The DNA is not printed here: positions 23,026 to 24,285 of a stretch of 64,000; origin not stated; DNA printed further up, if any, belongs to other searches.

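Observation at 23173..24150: Secreted S1-P1 / zinc phospholipase C-like domain fused to a ComEA DNA-binding HhH domain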

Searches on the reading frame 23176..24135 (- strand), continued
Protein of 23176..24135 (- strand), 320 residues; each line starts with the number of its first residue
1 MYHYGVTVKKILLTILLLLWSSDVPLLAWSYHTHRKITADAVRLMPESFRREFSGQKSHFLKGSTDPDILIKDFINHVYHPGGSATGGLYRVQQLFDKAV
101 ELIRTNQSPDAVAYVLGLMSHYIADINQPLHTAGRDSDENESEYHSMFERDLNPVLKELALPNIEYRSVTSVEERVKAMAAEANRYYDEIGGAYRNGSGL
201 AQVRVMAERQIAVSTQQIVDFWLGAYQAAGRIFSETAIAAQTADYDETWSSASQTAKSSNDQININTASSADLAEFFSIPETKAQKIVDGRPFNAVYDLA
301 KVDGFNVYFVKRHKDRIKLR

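Call 14: find_encoding_contigs(protein=P0067, flank=6000, max_places=2)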
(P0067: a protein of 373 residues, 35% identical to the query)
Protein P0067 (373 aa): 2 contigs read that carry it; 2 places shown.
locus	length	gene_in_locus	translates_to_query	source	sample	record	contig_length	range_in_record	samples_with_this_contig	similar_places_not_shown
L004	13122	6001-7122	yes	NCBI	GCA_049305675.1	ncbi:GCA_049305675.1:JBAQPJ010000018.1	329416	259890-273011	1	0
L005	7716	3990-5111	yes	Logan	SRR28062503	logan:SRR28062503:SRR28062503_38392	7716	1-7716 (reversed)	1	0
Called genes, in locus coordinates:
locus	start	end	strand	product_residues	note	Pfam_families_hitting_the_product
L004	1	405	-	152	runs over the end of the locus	PF01281:Ribosomal_L9_N, PF03948:Ribosomal_L9_C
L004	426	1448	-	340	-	PF09991:DUF2232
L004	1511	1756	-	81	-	PF01084:Ribosomal_S18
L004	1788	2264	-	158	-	PF00436:SSB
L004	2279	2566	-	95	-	PF01250:Ribosomal_S6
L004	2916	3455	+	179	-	-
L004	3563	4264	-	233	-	PF00730:HhH-GPD, PF00633:HHH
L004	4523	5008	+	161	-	-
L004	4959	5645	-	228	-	-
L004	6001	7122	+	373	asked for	PF00882:Zn_dep_PLPC, PF14520:HHH_5 (faint), PF00633:HHH, PF12836:HHH_3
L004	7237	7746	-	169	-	PF00578:AhpC-TSA, PF08534:Redoxin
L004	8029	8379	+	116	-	PF01740:STAS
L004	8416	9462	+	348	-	-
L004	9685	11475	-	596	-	PF01590:GAF, PF13185:GAF_2, PF13492:GAF_3, PF13487:HD_5, PF01966:HD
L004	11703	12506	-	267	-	PF13277:YmdB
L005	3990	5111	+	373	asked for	PF00882:Zn_dep_PLPC, PF14520:HHH_5 (faint), PF00633:HHH, PF12836:HHH_3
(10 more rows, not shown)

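Call 15: find_encoding_contigs(protein=P0001, flank=10000, max_places=2)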
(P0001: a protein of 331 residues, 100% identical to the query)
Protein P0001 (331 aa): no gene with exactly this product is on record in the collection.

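Call 16: predict_structure(alignment_id=A1)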
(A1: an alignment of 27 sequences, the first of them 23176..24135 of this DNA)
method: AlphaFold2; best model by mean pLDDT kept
length: 320 residues; sequences in the alignment: 27
mean_pLDDT: 89.2   pTM: 0.71
mean pLDDT of the five models: 89.2, 87.9, 86.9, 85.5, 84.0
residues with pLDDT >= 90: 233; 70-90: 55; 50-70: 17; < 50: 15
segments of 3 or more residues with pLDDT < 50: 24-28, 252-259
pLDDT, mean of each block of 10 residues (from residue 1): 68 86 53 93 95 93 88 84 91 98 97 98 96 91 93 92 96 98 97 97 96 98 98 92 67 43 93 91 96 96 91 91
secondary structure, 60 per line:
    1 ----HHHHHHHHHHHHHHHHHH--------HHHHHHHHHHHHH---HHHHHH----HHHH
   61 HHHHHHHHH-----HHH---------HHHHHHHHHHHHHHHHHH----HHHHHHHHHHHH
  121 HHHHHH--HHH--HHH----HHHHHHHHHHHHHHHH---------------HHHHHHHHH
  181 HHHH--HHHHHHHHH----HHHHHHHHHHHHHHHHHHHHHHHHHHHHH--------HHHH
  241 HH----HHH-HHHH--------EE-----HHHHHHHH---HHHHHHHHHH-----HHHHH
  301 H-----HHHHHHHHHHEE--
elements in order: H5-22 H31-43 H47-52 H57-69 H87-104 H109-126 H141-156 H172-184 H187-195 H200-228 H237-242 H251-254 H270-277 H281-290 H296-301 H307-316

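Call 20: fold_search(model_id=the predicted structure, library=pdb)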
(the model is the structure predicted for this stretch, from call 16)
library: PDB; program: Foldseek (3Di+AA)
matches with E <= 10: 224; with E <= 0.001: 11
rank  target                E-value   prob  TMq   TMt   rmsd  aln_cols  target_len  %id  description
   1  8cqm_B                2.0e-05  1.00  0.54  0.72   3.1       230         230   19  Broad-range phospholipase C from Listeria monocytogenes (released 2023-10-18)
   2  2ffz                  2.9e-05  1.00  0.54  0.69   3.5       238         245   18  Structural Studies Examining the Substrate Specificity Profiles of PC-PLCBc Protein Variants (released 2006-03-28)
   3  2huc                  3.1e-05  1.00  0.54  0.69   3.4       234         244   18  Structural Studies Examining the Substrate Specificity Profiles of PC-PLCBc Protein Variants (released 2006-08-08)
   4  8cqm_A                3.3e-05  1.00  0.54  0.75   3.2       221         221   19  Broad-range phospholipase C from Listeria monocytogenes (released 2023-10-18)
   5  2fgn                  1.0e-04  1.00  0.46  0.59   5.3       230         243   18  Structural Studies Examining the Substrate Specificity Profiles of PC-PLCBc Protein Variants (released 2006-03-28)
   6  1p5x                  1.1e-04  1.00  0.53  0.67   3.5       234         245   19  STRUCTURE OF THE D55N MUTANT OF PHOSPHOLIPASE C FROM BACILLUS CEREUS (released 2003-09-30)
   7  1ah7                  1.1e-04  1.00  0.54  0.70   3.3       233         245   18  PHOSPHOLIPASE C FROM BACILLUS CEREUS (released 1997-12-10)
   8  1ca1                  4.3e-04  1.00  0.46  0.40   4.7       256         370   15  ALPHA-TOXIN FROM CLOSTRIDIUM PERFRINGENS (released 1999-05-04)
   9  2wxu                  4.9e-04  1.00  0.49  0.44   4.4       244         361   14  Clostridium perfringens alpha-toxin strain NCTC8237 mutant T74I (released 2009-11-17)
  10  2wxt                  7.5e-04  1.00  0.42  0.38   5.9       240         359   15  Clostridium perfringens alpha-toxin strain NCTC8237 (released 2009-11-17)
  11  1olp_D                9.3e-04  1.00  0.48  0.42   7.2       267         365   16  Alpha Toxin from Clostridium Absonum (released 2003-10-23)
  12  1olp_A                1.2e-03  1.00  0.47  0.41   6.9       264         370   13  Alpha Toxin from Clostridium Absonum (released 2003-10-23)
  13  2wy6_C                2.3e-03  1.00  0.48  0.43   4.5       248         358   15  Clostridium perfringens alpha-toxin strain NCTC8237 mutant T74I (released 2009-11-24)
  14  2wy6_A                2.7e-03  1.00  0.47  0.42   4.2       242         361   15  Clostridium perfringens alpha-toxin strain NCTC8237 mutant T74I (released 2009-11-24)
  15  1kho_A                2.8e-03  1.00  0.49  0.43   5.0       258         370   14  Crystal Structure Analysis of Clostridium perfringens alpha-Toxin Isolated from Avian Strain SWCP (released 2002-06-19)
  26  1ak0_A                9.2e-02  1.00  0.39  0.47   9.1       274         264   12  P1 NUCLEASE IN COMPLEX WITH A SUBSTRATE ANALOG (released 1997-12-03)
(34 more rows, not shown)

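Call 44: find_encoding_contigs(protein=P0058, flank=6000, max_places=1)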
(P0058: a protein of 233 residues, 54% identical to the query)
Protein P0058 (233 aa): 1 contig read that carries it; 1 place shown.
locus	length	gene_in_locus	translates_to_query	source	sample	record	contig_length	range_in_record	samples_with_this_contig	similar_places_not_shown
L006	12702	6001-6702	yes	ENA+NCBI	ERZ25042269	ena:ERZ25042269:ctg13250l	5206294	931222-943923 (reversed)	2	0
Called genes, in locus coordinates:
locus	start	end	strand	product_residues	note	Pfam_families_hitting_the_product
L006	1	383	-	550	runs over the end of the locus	PF05157:MshEN, PF00437:T2SSE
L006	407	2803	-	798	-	PF21305:type_II_gspD_N0, PF03958:Secretin_N, PF00263:Secretin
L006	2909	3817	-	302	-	-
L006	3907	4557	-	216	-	PF00730:HhH-GPD, PF00633:HHH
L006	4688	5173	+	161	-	-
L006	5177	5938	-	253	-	-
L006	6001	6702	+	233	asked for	PF00882:Zn_dep_PLPC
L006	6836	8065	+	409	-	PF00395:SLH (faint)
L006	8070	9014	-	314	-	-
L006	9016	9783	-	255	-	-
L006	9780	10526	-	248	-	PF00005:ABC_tran, PF13304:AAA_21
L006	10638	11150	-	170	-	PF00578:AhpC-TSA, PF08534:Redoxin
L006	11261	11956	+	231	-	PF13489:Methyltransf_23 (weak), PF13847:Methyltransf_31 (weak), PF08241:Methyltransf_11, PF08242:Methyltransf_12 (weak), PF13649:Methyltransf_25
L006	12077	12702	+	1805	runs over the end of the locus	PF11940:DUF3458 (faint), PF13205:Big_5, PF19755:DUF6242 (faint), PF16410:DUF5018, PF22243:DUF5018-rel (faint), PF16410:DUF5018, PF03781:FGE-sulfatase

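Call 53: search_protein_families(library=padloc, proteins=[window:23176-24135:-], max_evalue=0.01)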
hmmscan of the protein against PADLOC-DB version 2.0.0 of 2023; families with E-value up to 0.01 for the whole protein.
window:23176-24135:- (320 aa): 0 families
